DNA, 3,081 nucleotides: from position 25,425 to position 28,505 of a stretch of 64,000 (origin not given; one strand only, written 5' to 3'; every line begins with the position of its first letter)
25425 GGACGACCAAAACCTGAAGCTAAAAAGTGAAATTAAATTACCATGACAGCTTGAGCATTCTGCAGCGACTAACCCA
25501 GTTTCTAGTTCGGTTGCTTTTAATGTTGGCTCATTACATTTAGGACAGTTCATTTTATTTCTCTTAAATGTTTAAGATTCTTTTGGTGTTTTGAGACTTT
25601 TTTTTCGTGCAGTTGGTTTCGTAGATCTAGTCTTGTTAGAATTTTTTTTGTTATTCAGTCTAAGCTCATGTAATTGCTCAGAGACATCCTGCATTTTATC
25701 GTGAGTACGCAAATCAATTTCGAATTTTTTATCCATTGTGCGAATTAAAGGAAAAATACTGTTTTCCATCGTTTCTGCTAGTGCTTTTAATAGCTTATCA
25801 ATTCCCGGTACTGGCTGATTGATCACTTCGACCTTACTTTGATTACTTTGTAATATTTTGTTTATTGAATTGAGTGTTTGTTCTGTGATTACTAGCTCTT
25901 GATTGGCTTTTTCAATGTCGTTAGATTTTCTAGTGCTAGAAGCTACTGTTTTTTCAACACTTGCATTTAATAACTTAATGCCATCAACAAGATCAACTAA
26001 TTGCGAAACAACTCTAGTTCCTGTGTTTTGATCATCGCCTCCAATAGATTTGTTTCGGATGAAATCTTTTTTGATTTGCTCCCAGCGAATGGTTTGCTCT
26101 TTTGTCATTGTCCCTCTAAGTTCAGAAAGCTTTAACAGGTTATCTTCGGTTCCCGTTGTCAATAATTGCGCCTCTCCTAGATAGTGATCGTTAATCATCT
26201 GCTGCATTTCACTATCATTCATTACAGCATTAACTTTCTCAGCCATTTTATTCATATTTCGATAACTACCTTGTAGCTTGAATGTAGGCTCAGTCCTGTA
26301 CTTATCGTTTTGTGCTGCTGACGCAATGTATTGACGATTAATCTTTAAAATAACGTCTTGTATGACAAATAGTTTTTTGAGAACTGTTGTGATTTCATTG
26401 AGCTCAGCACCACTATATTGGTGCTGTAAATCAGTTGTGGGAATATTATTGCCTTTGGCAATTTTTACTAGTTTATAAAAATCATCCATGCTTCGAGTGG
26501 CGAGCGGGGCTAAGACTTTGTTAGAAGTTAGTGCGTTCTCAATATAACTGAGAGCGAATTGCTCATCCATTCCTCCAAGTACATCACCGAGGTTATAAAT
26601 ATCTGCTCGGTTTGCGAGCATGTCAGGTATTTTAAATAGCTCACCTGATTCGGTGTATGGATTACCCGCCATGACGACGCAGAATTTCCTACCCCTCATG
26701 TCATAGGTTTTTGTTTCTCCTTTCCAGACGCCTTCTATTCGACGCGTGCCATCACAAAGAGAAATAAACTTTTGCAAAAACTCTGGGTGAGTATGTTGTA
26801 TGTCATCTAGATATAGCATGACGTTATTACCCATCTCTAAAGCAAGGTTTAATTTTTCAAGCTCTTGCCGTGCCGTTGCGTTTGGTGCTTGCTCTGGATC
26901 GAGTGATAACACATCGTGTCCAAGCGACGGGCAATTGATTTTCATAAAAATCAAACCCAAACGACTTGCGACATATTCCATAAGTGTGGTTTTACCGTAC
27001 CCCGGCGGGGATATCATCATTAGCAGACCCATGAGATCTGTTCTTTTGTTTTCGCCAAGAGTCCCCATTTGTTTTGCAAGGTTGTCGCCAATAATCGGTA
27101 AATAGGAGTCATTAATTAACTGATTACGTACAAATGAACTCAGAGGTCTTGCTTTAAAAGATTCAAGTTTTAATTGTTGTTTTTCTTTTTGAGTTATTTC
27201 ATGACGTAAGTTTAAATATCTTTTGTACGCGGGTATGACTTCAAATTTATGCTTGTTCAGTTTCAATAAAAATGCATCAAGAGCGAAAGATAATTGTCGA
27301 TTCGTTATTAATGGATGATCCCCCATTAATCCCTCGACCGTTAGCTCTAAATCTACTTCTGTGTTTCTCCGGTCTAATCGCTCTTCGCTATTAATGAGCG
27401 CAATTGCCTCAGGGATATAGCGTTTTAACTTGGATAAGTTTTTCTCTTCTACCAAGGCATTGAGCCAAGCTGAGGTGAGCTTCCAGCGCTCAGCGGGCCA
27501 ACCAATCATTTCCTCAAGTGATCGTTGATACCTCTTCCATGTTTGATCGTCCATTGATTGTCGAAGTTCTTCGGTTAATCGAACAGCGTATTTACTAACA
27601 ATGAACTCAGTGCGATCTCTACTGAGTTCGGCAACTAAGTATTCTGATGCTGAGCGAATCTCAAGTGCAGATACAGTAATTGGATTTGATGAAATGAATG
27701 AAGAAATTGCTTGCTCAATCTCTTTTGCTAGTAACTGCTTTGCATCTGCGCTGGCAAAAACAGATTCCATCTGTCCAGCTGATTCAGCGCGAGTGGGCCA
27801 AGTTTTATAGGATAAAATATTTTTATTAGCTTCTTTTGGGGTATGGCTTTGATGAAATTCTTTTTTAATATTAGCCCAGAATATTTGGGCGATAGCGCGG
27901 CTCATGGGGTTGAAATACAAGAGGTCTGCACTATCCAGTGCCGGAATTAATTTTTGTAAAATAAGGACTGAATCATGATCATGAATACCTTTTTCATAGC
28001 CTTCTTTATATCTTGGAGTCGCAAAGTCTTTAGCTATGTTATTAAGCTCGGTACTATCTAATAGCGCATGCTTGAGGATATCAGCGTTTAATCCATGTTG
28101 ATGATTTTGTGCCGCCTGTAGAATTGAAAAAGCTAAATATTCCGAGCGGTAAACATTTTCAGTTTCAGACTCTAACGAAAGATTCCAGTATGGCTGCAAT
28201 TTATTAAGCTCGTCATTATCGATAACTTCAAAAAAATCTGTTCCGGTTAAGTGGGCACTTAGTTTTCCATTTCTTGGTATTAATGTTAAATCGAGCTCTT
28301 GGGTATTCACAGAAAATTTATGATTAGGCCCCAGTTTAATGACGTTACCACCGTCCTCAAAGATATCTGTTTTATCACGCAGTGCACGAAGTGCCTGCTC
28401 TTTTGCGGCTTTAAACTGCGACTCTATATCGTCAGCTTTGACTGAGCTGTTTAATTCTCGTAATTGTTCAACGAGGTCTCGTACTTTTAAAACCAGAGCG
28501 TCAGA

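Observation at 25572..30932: Unclassifiable 1,786-aa protein: N-terminal globular region, ~700-aa coiled coil, one AAA_5-like ATPase module, and a ~350-aa C-terminal domain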

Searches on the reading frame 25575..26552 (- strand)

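Call 71: search_protein_families(library=pfam, proteins=[window:25575-26552:-], max_evalue=5)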
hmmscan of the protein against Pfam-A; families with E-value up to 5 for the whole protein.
window:25575-26552:- (326 aa): 8 families
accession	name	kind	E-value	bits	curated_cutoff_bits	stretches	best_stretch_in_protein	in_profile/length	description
PF08295.17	Sin3_corepress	-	0.083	13.4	25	1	93-138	3-45/98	Sin3 family co-repressor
PF07524.19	Bromo_TP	-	0.17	12.3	24.6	1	254-302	28-76/77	Bromodomain associated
PF14171.11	SpoIISA_toxin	-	0.19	11.9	27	1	183-297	68-193/243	Toxin SpoIISA, type II toxin-antitoxin system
PF12317.13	IFT46_B_C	-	0.66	10.1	22.2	1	196-282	90-175/211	Intraflagellar transport complex B protein 46 C terminal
PF12998.12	ING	-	2.3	9.3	23.9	1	192-264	34-101/102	Inhibitor of growth proteins N-terminal histone-binding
PF06009.19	Laminin_II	-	2.9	8.3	33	1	207-264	27-84/138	Laminin Domain II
PF21370.4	PAS_GdpP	-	3.9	8.4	27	1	224-285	22-82/90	Cyclic-di-AMP phosphodiesterase GdpP-like, PAS domain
PF04906.18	Tweety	-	4.8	6.2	31.8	0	235-298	111-173/431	Tweety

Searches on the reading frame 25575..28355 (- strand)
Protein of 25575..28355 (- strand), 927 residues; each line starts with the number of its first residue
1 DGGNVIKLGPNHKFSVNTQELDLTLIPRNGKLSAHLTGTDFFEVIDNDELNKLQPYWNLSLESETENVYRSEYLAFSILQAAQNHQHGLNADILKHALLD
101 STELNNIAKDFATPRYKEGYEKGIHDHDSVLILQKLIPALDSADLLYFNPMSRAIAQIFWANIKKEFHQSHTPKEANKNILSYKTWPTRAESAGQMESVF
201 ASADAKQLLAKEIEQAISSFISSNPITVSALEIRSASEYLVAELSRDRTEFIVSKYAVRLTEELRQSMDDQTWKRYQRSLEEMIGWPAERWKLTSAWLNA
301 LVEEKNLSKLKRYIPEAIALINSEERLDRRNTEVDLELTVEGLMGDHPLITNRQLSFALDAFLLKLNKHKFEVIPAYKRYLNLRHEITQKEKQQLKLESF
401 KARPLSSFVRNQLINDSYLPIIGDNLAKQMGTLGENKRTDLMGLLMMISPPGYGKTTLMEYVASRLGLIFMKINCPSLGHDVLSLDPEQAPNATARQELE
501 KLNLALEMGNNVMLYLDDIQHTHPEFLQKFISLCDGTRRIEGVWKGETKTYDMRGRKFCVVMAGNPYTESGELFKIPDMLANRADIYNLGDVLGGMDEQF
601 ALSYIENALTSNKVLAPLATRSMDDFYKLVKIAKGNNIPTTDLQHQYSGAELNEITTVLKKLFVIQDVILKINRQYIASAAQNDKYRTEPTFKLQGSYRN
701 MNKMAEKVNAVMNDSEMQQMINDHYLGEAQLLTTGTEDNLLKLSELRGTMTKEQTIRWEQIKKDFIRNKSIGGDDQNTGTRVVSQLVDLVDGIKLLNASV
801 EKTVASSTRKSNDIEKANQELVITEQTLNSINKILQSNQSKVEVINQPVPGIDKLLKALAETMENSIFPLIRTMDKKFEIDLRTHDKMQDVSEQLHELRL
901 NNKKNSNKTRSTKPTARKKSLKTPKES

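Call 31: search_solved_structures(query=A3, max_evalue=1, show_alignments=3)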
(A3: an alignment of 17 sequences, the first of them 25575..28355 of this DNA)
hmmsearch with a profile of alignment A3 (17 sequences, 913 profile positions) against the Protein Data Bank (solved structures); distinct sequences matched with E-value up to 1: 71 (the best 60 are shown).
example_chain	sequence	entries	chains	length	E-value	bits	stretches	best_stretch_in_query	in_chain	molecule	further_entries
9dx4_A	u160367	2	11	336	0.021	16.2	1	435-476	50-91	Holliday junction branch migration complex subunit RuvB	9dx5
9dx3_A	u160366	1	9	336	0.021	16.2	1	435-476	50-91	Holliday junction branch migration complex subunit RuvB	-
9bji_A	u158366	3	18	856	0.039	15.3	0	444-476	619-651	Nuclear valosin-containing protein-like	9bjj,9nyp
6chs_H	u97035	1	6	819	0.055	14.8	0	444-476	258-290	Putative cell division control protein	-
7swl_A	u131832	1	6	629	0.16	13.3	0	410-476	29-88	Rix7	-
7wub_C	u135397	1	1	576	0.19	13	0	444-476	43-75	Transitional endoplasmic reticulum ATPase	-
9m4n_A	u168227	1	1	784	0.19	13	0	444-476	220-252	Cell division control protein 48 homolog A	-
7wub_D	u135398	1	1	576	0.19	13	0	444-476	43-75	Transitional endoplasmic reticulum ATPase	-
1ixr_C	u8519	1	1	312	0.21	12.9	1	438-476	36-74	RuvB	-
9m3v_A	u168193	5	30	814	0.21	12.9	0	444-476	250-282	Cell division control protein 48 homolog A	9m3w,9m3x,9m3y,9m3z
1ixs_B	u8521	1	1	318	0.21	12.9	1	438-476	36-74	RuvB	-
8efv_D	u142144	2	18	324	0.22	12.8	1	438-476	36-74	Holliday junction ATP-dependent DNA helicase RuvB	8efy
1hqc_A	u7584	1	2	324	0.22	12.8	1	438-476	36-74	RUVB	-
6mck_A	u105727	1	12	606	0.23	12.7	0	444-476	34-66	Transitional endoplasmic reticulum ATPase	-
2x8a_A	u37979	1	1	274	0.23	12.7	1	444-476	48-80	NUCLEAR VALOSIN-CONTAINING PROTEIN-LIKE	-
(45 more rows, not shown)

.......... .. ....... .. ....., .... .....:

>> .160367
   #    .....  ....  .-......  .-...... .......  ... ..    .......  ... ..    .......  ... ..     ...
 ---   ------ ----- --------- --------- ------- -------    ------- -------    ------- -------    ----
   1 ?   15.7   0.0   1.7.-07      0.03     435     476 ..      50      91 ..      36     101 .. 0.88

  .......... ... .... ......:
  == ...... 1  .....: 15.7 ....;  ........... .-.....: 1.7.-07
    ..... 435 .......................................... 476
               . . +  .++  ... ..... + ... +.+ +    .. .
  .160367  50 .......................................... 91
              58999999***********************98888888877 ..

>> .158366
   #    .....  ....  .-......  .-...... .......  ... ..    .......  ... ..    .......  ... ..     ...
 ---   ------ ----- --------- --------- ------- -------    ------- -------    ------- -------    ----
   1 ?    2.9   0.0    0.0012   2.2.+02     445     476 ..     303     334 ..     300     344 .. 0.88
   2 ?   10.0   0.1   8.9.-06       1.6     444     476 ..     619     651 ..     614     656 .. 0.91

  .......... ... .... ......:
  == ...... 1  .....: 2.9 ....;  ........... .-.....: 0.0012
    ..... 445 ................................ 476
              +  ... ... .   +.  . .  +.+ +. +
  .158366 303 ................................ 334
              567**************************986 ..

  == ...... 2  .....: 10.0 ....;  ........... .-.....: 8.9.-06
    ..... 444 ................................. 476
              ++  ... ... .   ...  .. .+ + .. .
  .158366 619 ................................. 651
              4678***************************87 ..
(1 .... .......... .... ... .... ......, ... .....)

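Call 45: predict_structure(alignment_id=A3)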
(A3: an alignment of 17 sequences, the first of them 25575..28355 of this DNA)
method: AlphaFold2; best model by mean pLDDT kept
length: 927 residues; sequences in the alignment: 17
mean_pLDDT: 70.6   pTM: 0.47
mean pLDDT of the five models: 70.6, 70.2, 66.9, 66.4, 64.6
residues with pLDDT >= 90: 156; 70-90: 386; 50-70: 203; < 50: 182
segments of 3 or more residues with pLDDT < 50: 1-18, 170-173, 403-405, 432-445, 447-449, 566-596, 679-681, 683-695, 726-736, 766-789, 805-813, 815-818, 838-852, 906-927
pLDDT, mean of each block of 10 residues (from residue 1): 32 43 79 76 83 83 87 93 85 89 92 85 92 93 91 93 67 53 81 85 86 91 87 93 88 91 90 89 86 93 90 93 84 89 91 92 91 90 87 72 50 62 63 42 47 64 76 81 82 85 82 78 74 64 81 71 53 31 27 44 68 76 77 81 78 84 77 56 43 50 75 76 53 44 62 75 53 37 43 56 49 49 65 57 34 53 55 61 71 73 48 34 35
secondary structure, 60 per line:
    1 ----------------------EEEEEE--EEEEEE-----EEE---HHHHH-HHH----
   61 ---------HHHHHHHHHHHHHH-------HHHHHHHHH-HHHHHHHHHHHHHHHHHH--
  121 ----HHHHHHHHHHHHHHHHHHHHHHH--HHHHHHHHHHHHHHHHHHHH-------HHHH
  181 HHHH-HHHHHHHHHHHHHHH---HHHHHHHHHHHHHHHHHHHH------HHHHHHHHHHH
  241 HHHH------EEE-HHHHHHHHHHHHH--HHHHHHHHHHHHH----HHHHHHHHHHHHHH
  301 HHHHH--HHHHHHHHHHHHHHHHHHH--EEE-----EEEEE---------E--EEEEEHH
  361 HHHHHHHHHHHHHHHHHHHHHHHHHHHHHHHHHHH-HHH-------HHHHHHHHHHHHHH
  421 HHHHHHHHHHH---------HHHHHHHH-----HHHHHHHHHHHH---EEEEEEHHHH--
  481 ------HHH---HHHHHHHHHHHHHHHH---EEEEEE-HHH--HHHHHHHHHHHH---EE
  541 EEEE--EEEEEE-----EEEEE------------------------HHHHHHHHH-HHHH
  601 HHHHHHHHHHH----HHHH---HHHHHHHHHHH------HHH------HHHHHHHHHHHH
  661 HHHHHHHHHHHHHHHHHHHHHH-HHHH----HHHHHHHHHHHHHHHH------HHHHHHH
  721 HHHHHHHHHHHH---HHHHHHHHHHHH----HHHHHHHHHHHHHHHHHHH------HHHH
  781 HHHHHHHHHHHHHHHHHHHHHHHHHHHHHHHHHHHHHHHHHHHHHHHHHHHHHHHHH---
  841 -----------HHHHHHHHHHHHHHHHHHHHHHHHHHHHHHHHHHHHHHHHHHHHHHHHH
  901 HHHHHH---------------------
elements in order (helices of 4 or more, strands of 3 or more residues): E23-28 E31-36 E42-44 H48-52 H70-83 H91-99 H101-118 H125-147 H150-169 H177-184 H186-200 H204-223 H230-244 E251-253 H255-267 H270-282 H287-305 H308-326 E329-331 E337-341 E354-358 H359-395 H407-431 H441-448 H454-465 E469-474 H475-478 H493-508 E512-517 H524-535 E539-544 E547-552 E558-562 H587-595 H597-611 H616-619 H623-633 H649-682 H684-687 H692-707 H714-732 H736-747 H752-770 H777-837 H852-906
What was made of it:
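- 27153..28295 (-): aa 880-1260: all-alpha middle domain preceded by a small beta element. No Pfam family and no structural match. Call 45: pLDDT 80-93.
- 26013..27050 (-): aa 1295-1640: single AAA+ module (alpha/beta core plus helical lid), MoxR/AAA_5-like. Call 45: beta-hairpin at aa 1398-1411 before the sensor-1 strand.
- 25575..26027 (-): aa 1636-1786: variable linker, two long helices, and a Lys/Arg-rich tail (10 basic residues in the last 27). Call 45 (helices, low to moderate confidence).
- On MoxR / AAA_5 (clade 7) AAA+ ATPases: Call 45: strands at model residues 539-544 and 547-552 (aa 1398-1411) directly precede the sensor-1 strand. Call 45: no hairpin is predicted between beta2 and alpha2.
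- Closest known: MoxR-family AAA+ ATPases. Same: A beta-hairpin before sensor 1 (call 45).
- Checked: Residues about 880-1260 are modelled with pLDDT 80-93 as an all-alpha domain rather than one long coil (call 45).
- The AAA+ core is only moderately confident in the model (pLDDT 64-85; residues 1425-1455 are below 50; pTM 0.47) (call 45).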

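Call 64: search_protein_families(library=pfam, alignment_id=A3, max_evalue=0.01)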
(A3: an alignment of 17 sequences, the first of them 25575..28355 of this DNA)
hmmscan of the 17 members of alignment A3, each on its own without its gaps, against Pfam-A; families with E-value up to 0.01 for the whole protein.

A. member 1, window:25575-28355:- (927 aa): 3 families
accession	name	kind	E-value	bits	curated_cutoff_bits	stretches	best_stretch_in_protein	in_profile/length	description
PF00004.35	AAA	-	7.1e-07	30.2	21.2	1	446-525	2-72/131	ATPase family associated with various cellular activities (AAA)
PF07728.20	AAA_5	-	9e-06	26.2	22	1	445-572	2-127/139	AAA domain (dynein-related subfamily)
PF13401.12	AAA_22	-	1.6e-05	25.6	27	1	443-535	6-109/130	AAA domain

B. families by the number of members that match (of 17 scanned): 5 families
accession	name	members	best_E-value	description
PF07728.20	AAA_5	17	6.3e-07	AAA domain (dynein-related subfamily)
PF00004.35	AAA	17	7.1e-07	ATPase family associated with various cellular activities (AAA)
PF13401.12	AAA_22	17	4.6e-06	AAA domain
PF05496.18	RuvB_N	12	0.001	Holliday junction DNA helicase RuvB P-loop domain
PF02138.23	Beach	1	0.006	Beige/BEACH domain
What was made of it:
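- On Vps4-type classic-clade AAA (ESCRT-III disassembly): Call 64: PF00004 aligns only to positions 2-72 of 131.
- Closest known: MoxR-family AAA+ ATPases. Same: Best Pfam coverage of the ATPase core (AAA_5 positions 2-127 of 139; call 64).
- Closest known: Vps4 acting on ESCRT-III polymers. Different: It is not a classic-clade AAA: PF00004 covers only the Walker A to Walker B stretch (call 64).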

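Call 68: fold_search(model_id=the predicted structure, library=pdb)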
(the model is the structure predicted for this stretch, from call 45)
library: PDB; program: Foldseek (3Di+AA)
matches with E <= 10: 708; with E <= 0.001: 1
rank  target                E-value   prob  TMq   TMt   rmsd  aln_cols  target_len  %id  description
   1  9qhg_E                8.6e-04  1.00  0.11  0.31  13.7       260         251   14  NorQD complex state 4 from Jhaorihella thermophila (released 2026-03-25)
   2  7tts_B                1.2e-03  0.93  0.11  0.20  31.1       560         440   13  Skd3, hexamer, filtered (released 2022-09-28)
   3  9qh4_F                1.3e-03  0.99  0.11  0.29  16.8       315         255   13  NorQ hexamer from Paracoccus denitrificans (released 2026-03-25)
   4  7uiz_F                1.4e-03  0.99  0.10  0.16  22.5       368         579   15  ClpAP complex bound to ClpS N-terminal extension, class IIc (released 2022-11-09)
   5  7pbl_C                1.5e-03  1.00  0.13  0.32  11.3       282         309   13  RuvAB branch migration motor complexed to the Holliday junction - RuvB AAA+ state s1 [t2 dataset] (released 2022-09-14)
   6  9qh8_A                1.5e-03  0.99  0.11  0.30  17.2       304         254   14  reduced NorQ-NorD VWA domain complex from Paracoccus denitrificans (released 2026-03-25)
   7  9qhd_F                1.9e-03  1.00  0.12  0.34  14.8       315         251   14  NorQD complex state 1 from Jhaorihella thermophila (released 2026-03-25)
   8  6uqe_B                2.0e-03  0.99  0.11  0.17  21.4       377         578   15  ClpA/ClpP Disengaged State bound to RepA-GFP (released 2020-04-22)
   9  9dx3_I                2.1e-03  1.00  0.10  0.53   5.1       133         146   19  EcRuvB 9-mer pre-assembly complex (released 2026-01-21)
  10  7x5b                  2.1e-03  1.00  0.14  0.32  11.1       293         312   15  Crystal structure of RuvB (released 2023-03-08)
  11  9qh8_F                2.2e-03  1.00  0.12  0.33  16.2       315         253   15  reduced NorQ-NorD VWA domain complex from Paracoccus denitrificans (released 2026-03-25)
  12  4d2x_B                2.2e-03  0.90  0.12  0.16  26.7       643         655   13  Negative-stain electron microscopy of E. coli ClpB of Y503D hyperactive mutant (BAP form bound to ClpP) (released 2014-06-04)
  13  6w6g_A                2.3e-03  1.00  0.12  0.17  19.6       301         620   15  The Mycobacterium tuberculosis ClpB disaggregase hexamer structure in conformation I in the presence of DnaK chaperone (released 2021-03-17)
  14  9qh7_E                2.5e-03  1.00  0.12  0.35  13.5       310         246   12  NorQ in complex with NorD VWA domain steep staircase subset 1 from Paracoccus denitrificans (released 2026-03-25)
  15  5c3c_B                2.9e-03  1.00  0.11  0.39   9.6       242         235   16  Structural characterization of a newly identified component of alpha-carboxysomes: The AAA+ domain Protein cso-CbbQ (released 2015-11-18)
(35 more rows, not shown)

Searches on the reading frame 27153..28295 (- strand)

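Call 71: search_protein_families(library=pfam, proteins=[window:27153-28295:-], max_evalue=5)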
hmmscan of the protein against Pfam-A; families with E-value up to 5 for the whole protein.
window:27153-28295:- (381 aa): 3 families
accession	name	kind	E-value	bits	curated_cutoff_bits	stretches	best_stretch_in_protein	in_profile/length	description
PF04965.19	GPW_gp25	-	0.039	14.2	27.2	0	232-264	24-56/96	Baseplate wedge protein gp25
PF04267.17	SoxD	-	0.045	14.3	27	1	225-280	9-67/82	Sarcosine oxidase, delta subunit family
PF16749.10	Arteri_nsp7a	-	0.15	12.7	27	0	224-262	32-70/130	Arterivirus nonstructural protein 7 alpha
